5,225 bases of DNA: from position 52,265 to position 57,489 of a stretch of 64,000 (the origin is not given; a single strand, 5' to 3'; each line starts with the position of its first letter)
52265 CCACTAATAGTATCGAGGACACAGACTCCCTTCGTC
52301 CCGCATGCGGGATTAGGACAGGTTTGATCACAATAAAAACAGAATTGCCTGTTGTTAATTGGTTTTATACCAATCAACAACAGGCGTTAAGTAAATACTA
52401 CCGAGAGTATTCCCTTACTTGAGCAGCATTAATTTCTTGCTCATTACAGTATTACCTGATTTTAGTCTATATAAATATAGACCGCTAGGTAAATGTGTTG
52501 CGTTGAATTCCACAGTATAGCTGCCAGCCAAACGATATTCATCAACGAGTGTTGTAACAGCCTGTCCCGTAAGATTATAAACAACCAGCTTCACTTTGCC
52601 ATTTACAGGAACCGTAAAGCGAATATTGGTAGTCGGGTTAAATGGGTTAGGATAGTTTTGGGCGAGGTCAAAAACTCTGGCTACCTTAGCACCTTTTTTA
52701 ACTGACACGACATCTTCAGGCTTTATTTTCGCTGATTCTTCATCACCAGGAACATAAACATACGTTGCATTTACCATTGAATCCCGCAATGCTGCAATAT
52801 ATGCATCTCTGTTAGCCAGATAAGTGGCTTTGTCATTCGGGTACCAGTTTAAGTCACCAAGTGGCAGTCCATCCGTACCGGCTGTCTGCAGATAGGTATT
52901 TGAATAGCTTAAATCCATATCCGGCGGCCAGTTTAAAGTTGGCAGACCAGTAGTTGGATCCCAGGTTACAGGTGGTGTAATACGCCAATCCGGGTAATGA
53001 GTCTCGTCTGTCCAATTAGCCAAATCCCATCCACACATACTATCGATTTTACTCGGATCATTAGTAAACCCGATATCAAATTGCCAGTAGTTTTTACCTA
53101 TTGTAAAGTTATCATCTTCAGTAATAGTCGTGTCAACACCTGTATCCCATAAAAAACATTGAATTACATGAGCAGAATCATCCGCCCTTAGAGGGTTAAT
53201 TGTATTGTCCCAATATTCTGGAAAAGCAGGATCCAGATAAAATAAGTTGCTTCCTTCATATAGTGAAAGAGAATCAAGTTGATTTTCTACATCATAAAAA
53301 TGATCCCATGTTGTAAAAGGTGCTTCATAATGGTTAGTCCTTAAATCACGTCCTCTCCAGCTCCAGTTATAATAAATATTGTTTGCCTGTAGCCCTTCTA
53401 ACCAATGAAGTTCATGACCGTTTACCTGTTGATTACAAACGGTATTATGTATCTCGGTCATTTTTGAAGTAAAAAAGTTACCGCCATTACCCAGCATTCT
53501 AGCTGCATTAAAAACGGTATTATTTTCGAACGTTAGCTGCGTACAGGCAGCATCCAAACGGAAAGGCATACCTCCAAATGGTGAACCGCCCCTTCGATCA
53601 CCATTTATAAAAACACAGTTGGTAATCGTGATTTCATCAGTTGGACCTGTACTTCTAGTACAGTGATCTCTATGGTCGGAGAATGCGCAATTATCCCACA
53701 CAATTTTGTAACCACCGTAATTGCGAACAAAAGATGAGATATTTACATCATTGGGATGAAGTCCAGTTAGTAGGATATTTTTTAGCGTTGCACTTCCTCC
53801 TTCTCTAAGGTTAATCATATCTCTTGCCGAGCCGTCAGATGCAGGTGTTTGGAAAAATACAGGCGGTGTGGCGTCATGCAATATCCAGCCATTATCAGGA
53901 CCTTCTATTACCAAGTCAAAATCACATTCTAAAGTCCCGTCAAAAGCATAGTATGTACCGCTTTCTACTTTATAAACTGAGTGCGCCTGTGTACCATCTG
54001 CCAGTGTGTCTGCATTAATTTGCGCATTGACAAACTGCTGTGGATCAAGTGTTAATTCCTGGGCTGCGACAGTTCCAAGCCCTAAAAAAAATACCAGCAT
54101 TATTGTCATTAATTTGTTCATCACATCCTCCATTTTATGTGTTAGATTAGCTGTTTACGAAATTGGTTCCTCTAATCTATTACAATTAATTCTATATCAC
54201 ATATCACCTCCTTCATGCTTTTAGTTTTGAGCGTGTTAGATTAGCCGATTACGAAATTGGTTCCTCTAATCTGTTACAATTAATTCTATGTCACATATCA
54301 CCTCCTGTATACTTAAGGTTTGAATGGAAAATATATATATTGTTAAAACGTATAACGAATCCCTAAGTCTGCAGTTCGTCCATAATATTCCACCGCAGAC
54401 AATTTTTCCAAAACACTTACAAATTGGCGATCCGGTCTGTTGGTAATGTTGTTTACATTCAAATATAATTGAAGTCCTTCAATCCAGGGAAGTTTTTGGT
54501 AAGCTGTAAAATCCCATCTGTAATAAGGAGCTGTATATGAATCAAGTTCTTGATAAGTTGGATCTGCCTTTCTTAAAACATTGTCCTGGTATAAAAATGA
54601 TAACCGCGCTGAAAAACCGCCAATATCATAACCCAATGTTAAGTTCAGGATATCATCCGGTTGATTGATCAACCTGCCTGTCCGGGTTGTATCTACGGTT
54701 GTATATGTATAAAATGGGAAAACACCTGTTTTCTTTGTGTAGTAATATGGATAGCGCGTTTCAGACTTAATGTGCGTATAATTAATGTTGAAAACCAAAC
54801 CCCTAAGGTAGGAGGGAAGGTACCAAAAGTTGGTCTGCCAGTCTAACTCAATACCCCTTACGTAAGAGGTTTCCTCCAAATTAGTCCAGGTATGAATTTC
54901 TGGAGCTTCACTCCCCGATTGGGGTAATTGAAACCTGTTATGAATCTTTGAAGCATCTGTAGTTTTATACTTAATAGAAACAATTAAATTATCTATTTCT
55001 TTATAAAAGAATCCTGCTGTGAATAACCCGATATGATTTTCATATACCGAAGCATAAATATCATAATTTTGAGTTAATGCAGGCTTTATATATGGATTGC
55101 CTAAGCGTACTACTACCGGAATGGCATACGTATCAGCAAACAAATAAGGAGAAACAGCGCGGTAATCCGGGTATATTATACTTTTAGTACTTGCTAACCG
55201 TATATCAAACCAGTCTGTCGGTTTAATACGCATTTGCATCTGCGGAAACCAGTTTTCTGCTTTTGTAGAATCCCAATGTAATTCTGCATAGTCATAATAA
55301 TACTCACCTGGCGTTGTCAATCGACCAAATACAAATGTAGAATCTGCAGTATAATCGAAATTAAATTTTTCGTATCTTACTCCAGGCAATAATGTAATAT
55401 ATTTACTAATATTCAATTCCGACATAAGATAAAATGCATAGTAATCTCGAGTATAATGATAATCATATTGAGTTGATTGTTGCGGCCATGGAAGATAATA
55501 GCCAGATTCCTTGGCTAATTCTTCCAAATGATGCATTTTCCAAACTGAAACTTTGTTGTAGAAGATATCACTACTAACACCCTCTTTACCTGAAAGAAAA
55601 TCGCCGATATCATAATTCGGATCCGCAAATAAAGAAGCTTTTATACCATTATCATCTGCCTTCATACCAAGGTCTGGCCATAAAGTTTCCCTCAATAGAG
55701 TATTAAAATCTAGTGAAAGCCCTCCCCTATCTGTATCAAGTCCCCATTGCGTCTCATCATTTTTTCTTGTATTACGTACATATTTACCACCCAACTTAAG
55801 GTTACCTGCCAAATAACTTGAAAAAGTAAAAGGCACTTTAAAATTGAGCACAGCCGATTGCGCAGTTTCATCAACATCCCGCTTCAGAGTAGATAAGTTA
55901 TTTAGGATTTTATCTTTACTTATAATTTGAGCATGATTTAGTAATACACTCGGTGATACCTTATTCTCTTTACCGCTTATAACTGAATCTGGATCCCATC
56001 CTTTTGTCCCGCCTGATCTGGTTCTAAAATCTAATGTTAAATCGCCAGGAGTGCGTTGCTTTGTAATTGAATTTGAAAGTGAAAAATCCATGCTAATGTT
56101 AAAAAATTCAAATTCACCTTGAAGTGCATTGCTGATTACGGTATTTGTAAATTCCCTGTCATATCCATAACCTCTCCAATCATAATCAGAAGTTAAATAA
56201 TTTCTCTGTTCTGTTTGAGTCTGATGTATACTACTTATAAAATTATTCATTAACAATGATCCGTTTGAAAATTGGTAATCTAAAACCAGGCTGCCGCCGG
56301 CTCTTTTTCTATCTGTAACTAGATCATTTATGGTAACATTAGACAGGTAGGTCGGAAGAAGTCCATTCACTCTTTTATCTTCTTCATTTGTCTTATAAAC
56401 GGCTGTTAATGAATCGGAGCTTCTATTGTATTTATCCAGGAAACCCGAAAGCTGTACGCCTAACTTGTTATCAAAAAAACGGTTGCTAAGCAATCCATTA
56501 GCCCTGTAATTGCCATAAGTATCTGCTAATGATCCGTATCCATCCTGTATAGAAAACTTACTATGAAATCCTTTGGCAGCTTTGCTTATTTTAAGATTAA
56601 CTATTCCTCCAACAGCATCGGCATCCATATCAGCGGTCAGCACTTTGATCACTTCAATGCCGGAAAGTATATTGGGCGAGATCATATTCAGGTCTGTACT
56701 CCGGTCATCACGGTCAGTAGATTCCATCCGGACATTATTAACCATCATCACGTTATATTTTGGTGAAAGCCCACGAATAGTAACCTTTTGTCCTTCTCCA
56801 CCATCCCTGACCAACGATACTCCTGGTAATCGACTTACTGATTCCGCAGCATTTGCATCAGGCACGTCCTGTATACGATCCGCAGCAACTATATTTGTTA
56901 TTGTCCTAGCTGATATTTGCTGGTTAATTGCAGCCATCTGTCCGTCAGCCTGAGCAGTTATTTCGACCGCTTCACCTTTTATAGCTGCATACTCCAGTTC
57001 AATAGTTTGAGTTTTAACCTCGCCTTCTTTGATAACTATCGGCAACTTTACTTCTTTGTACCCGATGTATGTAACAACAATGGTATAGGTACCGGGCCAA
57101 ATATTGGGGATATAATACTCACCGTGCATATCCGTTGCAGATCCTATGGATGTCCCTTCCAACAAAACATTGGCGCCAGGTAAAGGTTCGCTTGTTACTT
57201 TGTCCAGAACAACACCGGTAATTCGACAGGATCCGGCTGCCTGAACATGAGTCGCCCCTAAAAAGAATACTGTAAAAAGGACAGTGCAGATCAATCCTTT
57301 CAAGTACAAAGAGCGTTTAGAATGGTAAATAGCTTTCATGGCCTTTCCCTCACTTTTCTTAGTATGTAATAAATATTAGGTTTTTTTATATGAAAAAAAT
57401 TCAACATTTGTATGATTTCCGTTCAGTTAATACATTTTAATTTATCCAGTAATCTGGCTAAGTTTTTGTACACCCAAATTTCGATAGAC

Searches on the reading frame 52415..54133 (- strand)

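Call 73: search_protein_families(library=pfam, proteins=[window:52415-54133:-], max_evalue=0.00001)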
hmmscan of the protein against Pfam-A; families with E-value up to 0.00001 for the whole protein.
window:52415-54133:- (572 aa): 1 family
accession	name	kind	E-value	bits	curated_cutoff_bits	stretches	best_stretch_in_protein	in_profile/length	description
PF18962.6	Por_Secre_tail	-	1.8e-10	41.4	27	1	494-569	2-74/75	Secretion system C-terminal sorting domain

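Call 88: search_protein_families(library=pfam, proteins=[window:52415-54133:-], max_evalue=0.01)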
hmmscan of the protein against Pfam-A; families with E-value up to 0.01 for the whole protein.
window:52415-54133:- (572 aa): 1 family
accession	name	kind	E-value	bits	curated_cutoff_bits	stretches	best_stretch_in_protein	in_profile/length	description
PF18962.6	Por_Secre_tail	-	1.8e-10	41.4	27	1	494-569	2-74/75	Secretion system C-terminal sorting domain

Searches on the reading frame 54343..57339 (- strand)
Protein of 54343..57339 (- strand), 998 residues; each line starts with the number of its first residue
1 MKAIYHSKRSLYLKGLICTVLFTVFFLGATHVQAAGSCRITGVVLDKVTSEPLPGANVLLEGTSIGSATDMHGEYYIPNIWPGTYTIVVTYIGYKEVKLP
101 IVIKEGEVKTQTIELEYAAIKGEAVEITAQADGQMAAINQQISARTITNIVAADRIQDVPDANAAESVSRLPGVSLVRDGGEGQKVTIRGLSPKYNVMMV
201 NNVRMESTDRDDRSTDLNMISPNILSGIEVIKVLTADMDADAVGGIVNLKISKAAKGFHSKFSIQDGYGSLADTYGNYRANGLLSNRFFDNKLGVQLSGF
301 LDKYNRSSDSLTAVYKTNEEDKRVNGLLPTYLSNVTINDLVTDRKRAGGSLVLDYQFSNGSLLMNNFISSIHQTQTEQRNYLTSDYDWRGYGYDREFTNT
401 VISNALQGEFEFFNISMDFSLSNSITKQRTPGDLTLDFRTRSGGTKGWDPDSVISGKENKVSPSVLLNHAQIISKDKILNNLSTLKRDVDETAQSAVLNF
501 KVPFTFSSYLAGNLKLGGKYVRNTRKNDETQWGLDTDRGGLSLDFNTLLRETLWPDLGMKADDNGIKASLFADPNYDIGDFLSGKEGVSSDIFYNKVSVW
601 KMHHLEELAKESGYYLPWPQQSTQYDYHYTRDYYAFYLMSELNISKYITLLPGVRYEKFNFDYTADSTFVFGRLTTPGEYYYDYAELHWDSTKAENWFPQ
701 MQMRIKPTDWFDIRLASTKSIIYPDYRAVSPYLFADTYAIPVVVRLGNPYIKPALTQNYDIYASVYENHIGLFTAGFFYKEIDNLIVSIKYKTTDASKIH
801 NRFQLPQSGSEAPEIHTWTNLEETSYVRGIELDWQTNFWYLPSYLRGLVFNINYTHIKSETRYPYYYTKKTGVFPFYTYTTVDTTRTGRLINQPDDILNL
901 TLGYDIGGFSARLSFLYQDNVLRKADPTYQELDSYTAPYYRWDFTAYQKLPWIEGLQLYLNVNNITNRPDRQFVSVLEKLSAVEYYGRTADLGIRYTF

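Call 73: search_protein_families(library=pfam, proteins=[window:54343-57339:-], max_evalue=0.00001)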
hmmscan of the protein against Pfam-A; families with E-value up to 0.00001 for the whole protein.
window:54343-57339:- (998 aa): 4 families
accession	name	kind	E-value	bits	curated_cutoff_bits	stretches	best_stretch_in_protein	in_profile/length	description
PF00593.30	TonB_dep_Rec_b-barrel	-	6.9e-26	92.5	27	1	487-965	56-436/436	TonB dependent receptor-like, beta-barrel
PF13715.12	CarbopepD_reg_2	-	1.6e-20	73.4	32.2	1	40-125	1-86/88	CarboxypepD_reg-like domain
PF07715.20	Plug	-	1.9e-16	60.9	23.9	1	146-246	7-107/107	TonB-dependent Receptor Plug Domain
PF13620.12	CarboxypepD_reg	-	8.8e-16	58.5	32.3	1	40-116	2-82/82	Carboxypeptidase regulatory-like domain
